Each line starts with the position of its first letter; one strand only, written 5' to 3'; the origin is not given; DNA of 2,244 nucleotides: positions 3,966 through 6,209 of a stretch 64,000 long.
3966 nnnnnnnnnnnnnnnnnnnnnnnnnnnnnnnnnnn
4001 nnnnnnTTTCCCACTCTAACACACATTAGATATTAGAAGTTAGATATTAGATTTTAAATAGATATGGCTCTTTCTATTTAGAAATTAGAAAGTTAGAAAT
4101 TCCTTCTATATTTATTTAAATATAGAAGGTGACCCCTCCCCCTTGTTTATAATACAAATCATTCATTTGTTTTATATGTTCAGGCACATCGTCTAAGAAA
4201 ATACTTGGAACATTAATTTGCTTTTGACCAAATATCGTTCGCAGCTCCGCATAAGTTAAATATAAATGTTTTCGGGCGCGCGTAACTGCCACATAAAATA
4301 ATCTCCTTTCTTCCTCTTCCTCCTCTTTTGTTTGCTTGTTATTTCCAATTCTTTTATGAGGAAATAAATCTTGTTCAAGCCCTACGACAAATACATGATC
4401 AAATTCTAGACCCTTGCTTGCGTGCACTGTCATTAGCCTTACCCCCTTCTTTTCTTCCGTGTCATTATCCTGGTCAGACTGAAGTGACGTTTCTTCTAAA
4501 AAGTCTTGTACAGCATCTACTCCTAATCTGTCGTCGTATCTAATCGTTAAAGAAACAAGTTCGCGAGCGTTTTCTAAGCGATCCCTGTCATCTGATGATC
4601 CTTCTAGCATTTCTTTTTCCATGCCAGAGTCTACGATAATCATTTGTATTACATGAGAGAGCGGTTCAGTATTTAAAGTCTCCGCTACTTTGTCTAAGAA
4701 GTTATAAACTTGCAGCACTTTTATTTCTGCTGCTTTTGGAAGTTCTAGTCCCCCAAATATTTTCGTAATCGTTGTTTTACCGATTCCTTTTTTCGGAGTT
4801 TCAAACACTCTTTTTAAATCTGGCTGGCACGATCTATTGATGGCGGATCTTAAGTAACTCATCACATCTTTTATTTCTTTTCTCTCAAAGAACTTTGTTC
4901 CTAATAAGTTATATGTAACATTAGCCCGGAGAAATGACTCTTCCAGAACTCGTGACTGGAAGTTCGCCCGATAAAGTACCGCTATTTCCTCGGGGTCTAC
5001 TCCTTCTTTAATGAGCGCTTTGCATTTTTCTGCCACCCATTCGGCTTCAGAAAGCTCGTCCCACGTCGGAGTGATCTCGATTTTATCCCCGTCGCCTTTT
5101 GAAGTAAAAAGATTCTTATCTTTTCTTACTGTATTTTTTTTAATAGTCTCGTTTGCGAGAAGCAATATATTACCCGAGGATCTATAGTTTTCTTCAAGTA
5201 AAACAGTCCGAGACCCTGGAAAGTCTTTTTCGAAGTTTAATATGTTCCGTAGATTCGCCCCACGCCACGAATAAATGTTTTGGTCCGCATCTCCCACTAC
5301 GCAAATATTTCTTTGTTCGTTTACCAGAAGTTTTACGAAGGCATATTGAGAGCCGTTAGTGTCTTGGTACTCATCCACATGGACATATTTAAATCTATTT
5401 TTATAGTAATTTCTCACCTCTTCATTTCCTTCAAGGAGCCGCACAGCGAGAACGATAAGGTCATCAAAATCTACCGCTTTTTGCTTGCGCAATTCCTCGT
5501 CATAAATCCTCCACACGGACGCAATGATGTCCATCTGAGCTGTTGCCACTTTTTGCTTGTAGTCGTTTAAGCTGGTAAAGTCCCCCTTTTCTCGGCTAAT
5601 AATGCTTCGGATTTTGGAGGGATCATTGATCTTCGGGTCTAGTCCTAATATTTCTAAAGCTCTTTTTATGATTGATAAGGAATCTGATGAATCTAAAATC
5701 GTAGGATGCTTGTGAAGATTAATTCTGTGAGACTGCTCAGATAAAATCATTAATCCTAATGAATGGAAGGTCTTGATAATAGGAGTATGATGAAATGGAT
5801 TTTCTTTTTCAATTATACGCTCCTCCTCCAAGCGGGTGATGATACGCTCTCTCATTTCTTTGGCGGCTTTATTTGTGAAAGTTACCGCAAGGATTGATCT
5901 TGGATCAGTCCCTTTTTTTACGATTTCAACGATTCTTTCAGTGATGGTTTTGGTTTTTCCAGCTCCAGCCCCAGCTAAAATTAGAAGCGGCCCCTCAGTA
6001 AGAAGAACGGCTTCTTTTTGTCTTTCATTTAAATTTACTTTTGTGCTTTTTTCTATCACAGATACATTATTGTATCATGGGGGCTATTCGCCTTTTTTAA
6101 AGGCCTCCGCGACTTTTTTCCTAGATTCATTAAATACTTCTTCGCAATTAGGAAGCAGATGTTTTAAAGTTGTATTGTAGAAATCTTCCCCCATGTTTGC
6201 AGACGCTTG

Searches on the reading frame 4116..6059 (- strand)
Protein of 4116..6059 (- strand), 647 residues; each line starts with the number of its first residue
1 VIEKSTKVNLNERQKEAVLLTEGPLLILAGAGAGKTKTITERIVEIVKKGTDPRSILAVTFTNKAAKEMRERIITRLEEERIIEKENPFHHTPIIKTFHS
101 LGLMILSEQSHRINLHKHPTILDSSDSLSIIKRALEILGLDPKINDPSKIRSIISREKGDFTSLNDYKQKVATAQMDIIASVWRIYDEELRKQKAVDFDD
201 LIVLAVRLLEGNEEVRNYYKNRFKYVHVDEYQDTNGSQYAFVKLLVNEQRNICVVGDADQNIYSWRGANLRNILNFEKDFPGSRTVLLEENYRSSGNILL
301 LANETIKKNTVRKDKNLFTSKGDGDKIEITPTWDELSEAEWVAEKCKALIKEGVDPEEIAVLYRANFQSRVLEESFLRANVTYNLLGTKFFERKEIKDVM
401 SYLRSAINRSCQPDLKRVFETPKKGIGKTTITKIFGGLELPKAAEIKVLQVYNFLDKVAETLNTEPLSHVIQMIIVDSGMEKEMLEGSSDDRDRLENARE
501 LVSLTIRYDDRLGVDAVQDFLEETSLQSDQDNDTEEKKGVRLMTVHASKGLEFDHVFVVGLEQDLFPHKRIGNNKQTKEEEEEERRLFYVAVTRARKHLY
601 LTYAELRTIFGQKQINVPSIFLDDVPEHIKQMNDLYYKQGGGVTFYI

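Call 3: search_protein_families(library=pfam, proteins=[window:4116-6059:-], max_evalue=1)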
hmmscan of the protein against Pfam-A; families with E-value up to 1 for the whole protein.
window:4116-6059:- (647 aa): 12 families
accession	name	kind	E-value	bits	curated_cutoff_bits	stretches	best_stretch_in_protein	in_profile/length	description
PF00580.27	UvrD-helicase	-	1.5e-86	290.9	23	1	10-281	1-271/271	UvrD/REP helicase N-terminal domain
PF13361.12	UvrD_C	-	2e-67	228.6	25.6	1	287-605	2-349/350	UvrD-like helicase C-terminal domain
PF13245.12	AAA_19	-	5.4e-25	88.5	25.1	1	14-264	1-132/134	AAA domain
PF13538.12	UvrD_C_2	-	1e-13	51.3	27.4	2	579-602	29-52/52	UvrD-like helicase C-terminal domain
PF01443.25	Viral_helicase1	-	8.9e-10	39.2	21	1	528-600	165-225/228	Viral superfamily 1 RNA helicase core domain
PF13604.12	AAA_30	-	6.9e-07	29.6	27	1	10-73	2-66/191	AAA domain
PF13087.12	AAA_12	-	1.3e-06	28.6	27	1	527-601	126-190/195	AAA domain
PF13086.12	AAA_11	-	3.9e-05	24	27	1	10-83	2-75/257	AAA domain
PF00005.33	ABC_tran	-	0.15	13.1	25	0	425-511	21-101/137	ABC transporter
PF12949.13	HeH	-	0.15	12.2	28.9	1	601-619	4-22/35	HeH/LEM domain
PF04851.21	ResIII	-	0.24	11.7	22.5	1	22-81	23-81/164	Type III restriction enzyme, res subunit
PF13401.12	AAA_22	-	0.27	12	27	0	21-82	4-63/130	AAA domain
